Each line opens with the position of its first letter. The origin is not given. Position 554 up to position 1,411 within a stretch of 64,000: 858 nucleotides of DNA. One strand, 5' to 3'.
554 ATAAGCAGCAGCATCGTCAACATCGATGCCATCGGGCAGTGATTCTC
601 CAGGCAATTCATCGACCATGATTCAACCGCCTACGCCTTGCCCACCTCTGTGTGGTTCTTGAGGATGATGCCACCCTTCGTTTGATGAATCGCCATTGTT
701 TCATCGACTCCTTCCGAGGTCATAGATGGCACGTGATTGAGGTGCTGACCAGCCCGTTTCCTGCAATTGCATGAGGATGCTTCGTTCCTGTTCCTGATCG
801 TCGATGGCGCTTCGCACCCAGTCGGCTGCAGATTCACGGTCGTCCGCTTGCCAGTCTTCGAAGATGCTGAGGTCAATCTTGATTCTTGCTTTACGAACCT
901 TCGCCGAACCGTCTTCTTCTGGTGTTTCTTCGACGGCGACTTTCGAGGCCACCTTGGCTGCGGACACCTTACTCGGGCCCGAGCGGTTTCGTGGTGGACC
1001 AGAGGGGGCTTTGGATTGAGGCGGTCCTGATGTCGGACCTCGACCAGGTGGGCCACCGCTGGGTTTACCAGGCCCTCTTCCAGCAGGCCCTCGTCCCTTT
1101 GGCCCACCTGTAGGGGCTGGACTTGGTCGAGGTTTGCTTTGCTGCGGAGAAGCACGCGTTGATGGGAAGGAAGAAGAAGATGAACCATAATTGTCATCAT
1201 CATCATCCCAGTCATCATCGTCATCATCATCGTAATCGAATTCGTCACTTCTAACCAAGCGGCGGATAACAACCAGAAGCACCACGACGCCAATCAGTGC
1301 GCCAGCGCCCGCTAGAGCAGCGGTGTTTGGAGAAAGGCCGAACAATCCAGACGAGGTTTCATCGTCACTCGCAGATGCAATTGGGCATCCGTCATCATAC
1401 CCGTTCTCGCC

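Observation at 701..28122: Island of giant, acidic, integrin-like type-I membrane proteins interleaved with glycosyltransferases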

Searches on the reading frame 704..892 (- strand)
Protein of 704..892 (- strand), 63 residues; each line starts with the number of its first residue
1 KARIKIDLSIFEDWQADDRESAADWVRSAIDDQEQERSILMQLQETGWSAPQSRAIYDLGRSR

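Call 66: search_protein_families(library=pfam, proteins=[window:704-892:-], max_evalue=10)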
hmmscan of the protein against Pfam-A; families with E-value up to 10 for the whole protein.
window:704-892:- (63 aa): 0 families

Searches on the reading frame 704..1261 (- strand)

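Call 66: search_protein_families(library=pfam, proteins=[window:704-1261:-], max_evalue=10)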
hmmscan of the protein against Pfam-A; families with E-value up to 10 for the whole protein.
window:704-1261:- (186 aa): 1 family
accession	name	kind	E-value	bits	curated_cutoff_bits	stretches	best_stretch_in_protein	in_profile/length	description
PF17216.9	Rrp44_CSD1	-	3.7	7.7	22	1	4-30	84-110/148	Rrp44-like cold shock domain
